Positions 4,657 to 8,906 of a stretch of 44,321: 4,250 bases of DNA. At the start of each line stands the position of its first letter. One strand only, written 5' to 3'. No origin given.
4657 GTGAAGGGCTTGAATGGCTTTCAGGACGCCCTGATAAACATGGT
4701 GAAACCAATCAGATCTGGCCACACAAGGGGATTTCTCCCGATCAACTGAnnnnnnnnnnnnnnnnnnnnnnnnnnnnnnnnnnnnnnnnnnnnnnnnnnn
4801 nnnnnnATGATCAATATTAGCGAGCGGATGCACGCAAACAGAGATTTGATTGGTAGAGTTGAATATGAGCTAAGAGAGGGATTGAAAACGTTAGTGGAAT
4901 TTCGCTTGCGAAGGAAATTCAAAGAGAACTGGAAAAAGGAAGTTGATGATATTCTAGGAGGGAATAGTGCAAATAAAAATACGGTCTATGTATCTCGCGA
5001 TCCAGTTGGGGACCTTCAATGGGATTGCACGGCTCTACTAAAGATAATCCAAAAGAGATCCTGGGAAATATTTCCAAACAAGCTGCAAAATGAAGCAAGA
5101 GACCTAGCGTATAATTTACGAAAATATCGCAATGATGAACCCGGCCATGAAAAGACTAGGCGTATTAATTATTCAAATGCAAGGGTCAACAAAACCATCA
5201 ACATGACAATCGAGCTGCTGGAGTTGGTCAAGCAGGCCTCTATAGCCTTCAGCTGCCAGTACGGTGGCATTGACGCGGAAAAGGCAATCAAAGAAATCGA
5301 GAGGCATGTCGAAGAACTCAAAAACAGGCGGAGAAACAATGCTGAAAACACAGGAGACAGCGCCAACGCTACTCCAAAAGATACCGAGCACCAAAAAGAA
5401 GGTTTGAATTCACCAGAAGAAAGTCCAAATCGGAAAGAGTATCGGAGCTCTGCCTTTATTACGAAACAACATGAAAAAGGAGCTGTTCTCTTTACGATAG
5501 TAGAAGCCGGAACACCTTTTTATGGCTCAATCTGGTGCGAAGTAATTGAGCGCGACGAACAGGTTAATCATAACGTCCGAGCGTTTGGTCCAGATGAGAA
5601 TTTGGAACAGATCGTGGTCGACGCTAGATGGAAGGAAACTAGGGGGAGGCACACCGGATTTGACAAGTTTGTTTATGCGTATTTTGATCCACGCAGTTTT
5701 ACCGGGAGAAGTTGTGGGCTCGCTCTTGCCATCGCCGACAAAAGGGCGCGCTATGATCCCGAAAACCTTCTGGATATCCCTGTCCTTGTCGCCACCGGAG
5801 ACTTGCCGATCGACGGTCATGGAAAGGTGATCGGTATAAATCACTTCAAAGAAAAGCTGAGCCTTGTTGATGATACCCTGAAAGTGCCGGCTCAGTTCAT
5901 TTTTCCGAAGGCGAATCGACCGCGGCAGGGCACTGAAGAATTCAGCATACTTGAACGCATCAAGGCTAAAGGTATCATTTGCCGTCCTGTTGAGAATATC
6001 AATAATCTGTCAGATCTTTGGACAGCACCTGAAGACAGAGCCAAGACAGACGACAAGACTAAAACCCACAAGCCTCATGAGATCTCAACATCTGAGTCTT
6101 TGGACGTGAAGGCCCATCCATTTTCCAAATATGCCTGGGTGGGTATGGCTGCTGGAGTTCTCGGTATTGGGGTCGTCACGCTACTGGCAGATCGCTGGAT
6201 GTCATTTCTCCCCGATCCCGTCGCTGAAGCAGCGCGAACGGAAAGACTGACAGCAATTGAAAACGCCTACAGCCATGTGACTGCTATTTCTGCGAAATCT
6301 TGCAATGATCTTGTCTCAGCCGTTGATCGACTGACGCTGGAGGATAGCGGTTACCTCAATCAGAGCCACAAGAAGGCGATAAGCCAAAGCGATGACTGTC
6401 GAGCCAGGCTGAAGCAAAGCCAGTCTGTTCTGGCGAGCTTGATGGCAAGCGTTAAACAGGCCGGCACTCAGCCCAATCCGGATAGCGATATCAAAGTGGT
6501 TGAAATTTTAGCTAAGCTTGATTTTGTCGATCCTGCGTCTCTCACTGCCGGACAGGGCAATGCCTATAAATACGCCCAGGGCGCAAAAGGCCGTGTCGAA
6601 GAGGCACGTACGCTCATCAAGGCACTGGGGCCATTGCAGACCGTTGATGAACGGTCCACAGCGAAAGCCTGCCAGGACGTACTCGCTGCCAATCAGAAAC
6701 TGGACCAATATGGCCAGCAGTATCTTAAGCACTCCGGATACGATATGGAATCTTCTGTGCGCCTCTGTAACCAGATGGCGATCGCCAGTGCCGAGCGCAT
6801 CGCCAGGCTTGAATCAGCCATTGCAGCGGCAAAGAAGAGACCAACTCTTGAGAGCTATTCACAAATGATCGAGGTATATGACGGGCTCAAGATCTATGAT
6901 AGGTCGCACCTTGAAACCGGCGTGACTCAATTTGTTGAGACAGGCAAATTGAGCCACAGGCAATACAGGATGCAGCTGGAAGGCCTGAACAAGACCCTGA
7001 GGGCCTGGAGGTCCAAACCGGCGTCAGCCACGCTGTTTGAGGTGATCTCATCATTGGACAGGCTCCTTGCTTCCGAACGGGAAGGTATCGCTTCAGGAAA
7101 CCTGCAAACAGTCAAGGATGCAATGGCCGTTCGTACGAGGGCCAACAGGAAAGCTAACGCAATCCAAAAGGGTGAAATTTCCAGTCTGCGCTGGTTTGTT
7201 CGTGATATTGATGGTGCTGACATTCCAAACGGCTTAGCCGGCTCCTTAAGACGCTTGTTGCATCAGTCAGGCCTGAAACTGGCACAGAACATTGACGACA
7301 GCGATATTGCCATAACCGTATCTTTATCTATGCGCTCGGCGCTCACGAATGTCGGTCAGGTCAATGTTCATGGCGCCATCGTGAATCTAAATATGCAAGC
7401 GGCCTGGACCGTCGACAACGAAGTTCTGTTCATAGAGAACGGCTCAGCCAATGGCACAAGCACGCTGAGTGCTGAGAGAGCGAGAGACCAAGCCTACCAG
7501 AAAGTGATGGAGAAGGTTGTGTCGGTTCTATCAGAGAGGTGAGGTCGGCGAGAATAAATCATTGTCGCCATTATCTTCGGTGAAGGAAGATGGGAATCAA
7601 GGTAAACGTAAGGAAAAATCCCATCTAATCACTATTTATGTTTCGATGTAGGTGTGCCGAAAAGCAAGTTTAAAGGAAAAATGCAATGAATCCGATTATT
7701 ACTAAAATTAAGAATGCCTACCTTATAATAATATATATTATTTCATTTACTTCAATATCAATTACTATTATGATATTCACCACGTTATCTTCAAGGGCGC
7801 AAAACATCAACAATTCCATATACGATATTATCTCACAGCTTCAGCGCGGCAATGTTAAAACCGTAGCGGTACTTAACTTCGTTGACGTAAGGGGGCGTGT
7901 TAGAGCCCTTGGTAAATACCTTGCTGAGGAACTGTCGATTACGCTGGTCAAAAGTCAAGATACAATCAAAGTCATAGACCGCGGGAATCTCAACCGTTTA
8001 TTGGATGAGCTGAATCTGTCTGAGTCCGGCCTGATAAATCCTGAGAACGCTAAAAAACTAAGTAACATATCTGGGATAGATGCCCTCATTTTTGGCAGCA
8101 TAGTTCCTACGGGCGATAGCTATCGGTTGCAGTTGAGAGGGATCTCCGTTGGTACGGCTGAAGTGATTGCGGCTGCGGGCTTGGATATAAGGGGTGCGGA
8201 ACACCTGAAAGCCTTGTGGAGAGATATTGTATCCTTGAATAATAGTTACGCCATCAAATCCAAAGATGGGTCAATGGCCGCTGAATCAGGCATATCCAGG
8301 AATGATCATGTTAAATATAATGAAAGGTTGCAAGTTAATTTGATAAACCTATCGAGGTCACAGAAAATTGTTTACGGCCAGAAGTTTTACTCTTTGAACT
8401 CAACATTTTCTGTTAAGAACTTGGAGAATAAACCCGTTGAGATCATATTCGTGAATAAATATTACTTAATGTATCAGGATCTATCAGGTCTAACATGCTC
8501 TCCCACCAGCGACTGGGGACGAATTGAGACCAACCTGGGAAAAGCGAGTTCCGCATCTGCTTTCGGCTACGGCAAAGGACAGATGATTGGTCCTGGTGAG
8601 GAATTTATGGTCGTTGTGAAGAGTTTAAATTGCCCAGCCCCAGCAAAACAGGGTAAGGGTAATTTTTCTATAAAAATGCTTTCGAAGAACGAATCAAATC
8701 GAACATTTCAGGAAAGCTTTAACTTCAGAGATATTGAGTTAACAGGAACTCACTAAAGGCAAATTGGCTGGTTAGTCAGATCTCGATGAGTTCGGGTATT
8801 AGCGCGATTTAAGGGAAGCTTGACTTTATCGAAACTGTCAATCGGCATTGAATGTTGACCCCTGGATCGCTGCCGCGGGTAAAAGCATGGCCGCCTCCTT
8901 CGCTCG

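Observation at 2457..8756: Five-gene operon combining envelope-facing modules with a HEPN-Lon-TM giant protein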

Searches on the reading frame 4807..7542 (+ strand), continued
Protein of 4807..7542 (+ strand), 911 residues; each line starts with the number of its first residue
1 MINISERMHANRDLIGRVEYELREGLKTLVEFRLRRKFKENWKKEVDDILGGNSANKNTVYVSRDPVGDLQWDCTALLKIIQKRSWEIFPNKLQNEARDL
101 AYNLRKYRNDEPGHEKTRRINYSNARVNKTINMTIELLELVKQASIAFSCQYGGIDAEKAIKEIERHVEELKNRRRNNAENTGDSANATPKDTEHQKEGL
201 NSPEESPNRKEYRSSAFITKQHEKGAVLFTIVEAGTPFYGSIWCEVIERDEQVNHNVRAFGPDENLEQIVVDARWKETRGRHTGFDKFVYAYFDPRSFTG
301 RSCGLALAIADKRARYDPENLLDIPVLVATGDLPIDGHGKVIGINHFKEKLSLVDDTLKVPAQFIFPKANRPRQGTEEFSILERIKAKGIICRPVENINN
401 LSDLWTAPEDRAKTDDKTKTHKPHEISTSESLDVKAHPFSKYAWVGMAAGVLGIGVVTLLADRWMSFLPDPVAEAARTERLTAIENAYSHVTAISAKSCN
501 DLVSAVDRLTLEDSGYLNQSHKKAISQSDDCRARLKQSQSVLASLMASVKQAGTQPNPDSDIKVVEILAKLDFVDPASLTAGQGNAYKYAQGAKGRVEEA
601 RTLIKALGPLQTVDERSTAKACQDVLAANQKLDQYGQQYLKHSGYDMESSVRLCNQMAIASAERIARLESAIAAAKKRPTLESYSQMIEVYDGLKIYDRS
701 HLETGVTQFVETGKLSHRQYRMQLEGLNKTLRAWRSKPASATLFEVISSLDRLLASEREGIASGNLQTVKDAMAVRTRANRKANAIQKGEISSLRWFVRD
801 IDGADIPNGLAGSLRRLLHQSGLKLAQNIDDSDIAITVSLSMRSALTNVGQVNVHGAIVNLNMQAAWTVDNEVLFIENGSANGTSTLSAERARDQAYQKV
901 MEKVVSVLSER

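Call 127: find_encoding_contigs(protein=P0045, flank=6000, max_places=1)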
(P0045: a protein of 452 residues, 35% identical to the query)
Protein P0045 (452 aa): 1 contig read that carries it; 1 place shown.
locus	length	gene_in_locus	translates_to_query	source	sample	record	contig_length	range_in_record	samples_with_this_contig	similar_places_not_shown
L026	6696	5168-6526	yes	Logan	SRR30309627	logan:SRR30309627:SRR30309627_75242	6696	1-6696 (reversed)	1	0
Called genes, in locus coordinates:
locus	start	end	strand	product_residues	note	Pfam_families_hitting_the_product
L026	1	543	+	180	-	?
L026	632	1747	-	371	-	PF00989:PAS, PF13188:PAS_8 (faint), PF08448:PAS_4, PF13426:PAS_9 (weak), PF08447:PAS_3, PF00990:GGDEF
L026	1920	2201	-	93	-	PF13145:Rotamase_2 (weak), PF13616:Rotamase_3, PF00639:Rotamase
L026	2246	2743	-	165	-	PF00254:FKBP_C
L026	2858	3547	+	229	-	PF01479:S4 (weak), PF00849:PseudoU_synth_2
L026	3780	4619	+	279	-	-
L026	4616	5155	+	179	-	-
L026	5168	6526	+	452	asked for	-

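Call 130: search_solved_structures(query=A11, max_evalue=10, show_alignments=2)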
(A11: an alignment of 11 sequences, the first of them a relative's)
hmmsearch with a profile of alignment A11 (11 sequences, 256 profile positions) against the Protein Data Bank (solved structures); distinct sequences matched with E-value up to 10: 16.
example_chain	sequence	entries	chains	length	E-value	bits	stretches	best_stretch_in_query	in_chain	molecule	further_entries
7c7y_A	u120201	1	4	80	0.087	15.5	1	15-55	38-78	Uncharacterized protein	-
2x7a_A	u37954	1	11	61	0.18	14.5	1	6-42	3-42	BONE MARROW STROMAL ANTIGEN 2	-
2ebn_A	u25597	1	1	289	0.19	14.4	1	59-110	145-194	ENDO-BETA-N-ACETYLGLUCOSAMINIDASE F1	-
2xg7_A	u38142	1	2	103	0.31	13.7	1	5-42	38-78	BONE MARROW STROMAL ANTIGEN 2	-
5kb2_A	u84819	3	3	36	0.51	13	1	21-44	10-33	Zn(II)(H2O)(GRAND Coil Ser-L12AL16C)3- | Hg(II)(GRAND CoilSerL12AL16C)3- | Pb(II)(GRAND CoilSerL12AL16C)3-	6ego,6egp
1fdq_A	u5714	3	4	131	0.58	12.8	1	154-204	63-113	FATTY ACID-BINDING PROTEIN, BRAIN | BRAIN-TYPE FATTY ACID BINDING PROTEIN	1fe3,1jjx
8ivf_B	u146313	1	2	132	0.59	12.8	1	154-204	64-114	Fatty acid-binding protein, brain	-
6l9o_A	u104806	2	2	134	0.61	12.8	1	154-204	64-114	Fatty acid-binding protein, brain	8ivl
5ura_A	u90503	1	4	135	0.61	12.8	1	154-204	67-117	Fatty acid-binding protein, brain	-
5wug_A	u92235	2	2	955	0.63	12.7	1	132-215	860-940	Beta-glucosidase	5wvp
7e25_A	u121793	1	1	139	0.64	12.7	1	154-204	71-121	Fatty acid-binding protein, brain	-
9niu_A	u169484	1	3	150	0.76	12.4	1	154-204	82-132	Fatty acid-binding protein, brain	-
7kmp_A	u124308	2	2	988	1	12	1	130-164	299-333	Alpha-xylosidase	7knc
6mcd_A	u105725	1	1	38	1.1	11.9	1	21-44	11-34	Pb(II)(GRAND Coil Ser L12CL16A)-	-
25ih_A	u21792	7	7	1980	1.5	11.4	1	8-68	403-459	Sodium channel protein type 8 subunit alpha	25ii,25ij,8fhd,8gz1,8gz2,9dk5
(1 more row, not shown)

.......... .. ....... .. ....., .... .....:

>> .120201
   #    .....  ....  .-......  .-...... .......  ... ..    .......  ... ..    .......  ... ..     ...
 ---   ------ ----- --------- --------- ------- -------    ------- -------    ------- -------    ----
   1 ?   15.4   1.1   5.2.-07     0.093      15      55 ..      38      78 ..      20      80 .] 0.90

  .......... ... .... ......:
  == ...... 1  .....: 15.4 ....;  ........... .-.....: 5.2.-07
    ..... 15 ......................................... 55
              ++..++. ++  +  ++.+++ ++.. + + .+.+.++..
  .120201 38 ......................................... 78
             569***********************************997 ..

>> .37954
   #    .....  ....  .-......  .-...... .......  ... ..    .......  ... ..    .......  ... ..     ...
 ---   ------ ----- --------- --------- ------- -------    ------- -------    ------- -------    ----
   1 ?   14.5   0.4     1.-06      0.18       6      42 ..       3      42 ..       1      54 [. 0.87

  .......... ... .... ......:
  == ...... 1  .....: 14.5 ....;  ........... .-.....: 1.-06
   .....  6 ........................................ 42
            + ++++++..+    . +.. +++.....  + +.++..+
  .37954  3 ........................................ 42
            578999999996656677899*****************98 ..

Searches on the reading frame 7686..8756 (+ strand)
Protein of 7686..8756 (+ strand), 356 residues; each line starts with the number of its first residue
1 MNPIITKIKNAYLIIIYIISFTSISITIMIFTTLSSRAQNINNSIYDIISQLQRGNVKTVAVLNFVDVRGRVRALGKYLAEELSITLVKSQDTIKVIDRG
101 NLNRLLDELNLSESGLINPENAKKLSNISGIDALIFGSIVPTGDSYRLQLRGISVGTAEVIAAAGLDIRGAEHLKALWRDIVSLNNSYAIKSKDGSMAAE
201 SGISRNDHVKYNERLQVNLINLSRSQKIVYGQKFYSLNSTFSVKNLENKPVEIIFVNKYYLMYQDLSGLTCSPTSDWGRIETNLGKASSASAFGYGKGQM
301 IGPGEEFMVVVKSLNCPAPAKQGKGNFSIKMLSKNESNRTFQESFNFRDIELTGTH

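Call 3: search_protein_families(library=pfam, proteins=[window:7686-8756:+], max_evalue=1)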
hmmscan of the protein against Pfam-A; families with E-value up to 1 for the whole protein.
window:7686-8756:+ (356 aa): 2 families
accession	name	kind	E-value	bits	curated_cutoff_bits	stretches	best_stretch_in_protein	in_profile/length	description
PF03783.19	CsgG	-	2.8e-08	33.8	20.8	1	74-156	35-111/210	Curli production assembly/transport component CsgG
PF17680.6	FlgO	-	2.5e-05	24.6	22.6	1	47-165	6-122/130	FlgO protein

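Call 4: search_protein_families(library=padloc, proteins=[window:7686-8756:+], max_evalue=1)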
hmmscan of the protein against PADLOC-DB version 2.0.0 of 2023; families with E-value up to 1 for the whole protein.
window:7686-8756:+ (356 aa): 0 families

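Call 5: search_protein_families(library=ncbifam, proteins=[window:7686-8756:+], max_evalue=1)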
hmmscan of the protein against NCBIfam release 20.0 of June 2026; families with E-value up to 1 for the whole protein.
window:7686-8756:+ (356 aa): 0 families

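Call 20: search_protein_families(library=phrogs, proteins=[window:7686-8756:+], max_evalue=0.1)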
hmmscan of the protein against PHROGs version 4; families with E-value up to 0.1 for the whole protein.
window:7686-8756:+ (356 aa): 0 families

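Call 66: search_solved_structures(query=window:7686-8756:+, max_evalue=10, show_alignments=2)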
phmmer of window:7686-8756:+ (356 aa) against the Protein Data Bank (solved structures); distinct sequences matched with E-value up to 10: 2.
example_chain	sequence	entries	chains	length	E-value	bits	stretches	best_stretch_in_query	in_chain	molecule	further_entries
7b1w_J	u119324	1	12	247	0.27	13.8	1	101-159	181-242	Ribulose-phosphate 3-epimerase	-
5ak9_A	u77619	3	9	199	0.56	12.7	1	126-245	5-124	HOMING ENDONUCLEASE I-DMOI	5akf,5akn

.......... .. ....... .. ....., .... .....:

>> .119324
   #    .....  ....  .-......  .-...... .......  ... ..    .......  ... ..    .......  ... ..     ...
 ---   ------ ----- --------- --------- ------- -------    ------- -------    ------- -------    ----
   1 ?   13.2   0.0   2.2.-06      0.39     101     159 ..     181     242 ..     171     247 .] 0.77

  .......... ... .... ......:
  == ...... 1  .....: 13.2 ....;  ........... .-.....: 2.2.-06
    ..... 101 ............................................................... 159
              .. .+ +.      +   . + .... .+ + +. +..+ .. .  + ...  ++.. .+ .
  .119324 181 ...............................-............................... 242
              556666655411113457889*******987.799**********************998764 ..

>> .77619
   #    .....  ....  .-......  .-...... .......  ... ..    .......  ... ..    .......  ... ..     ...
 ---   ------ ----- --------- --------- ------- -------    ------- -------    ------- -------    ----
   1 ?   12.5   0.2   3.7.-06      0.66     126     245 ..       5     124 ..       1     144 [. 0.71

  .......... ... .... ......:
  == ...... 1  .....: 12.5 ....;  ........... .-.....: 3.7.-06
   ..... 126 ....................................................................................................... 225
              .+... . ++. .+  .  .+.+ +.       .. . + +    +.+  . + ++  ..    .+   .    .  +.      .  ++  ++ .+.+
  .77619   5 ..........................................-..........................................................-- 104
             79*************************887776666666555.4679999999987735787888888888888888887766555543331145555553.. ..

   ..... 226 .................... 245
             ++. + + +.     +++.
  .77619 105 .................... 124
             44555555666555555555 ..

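Call 92: find_related_loci(query=window:7686-8756:+, collection=genome_contigs, flank=6000)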
Query window:7686-8756:+ (356 aa) in genome_contigs; peptide patterns used: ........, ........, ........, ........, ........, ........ (x = any residue, [..] = any of these).
132 stretches matched a pattern, but none encodes a relative of the query by tblastn (E <= 1e-3).
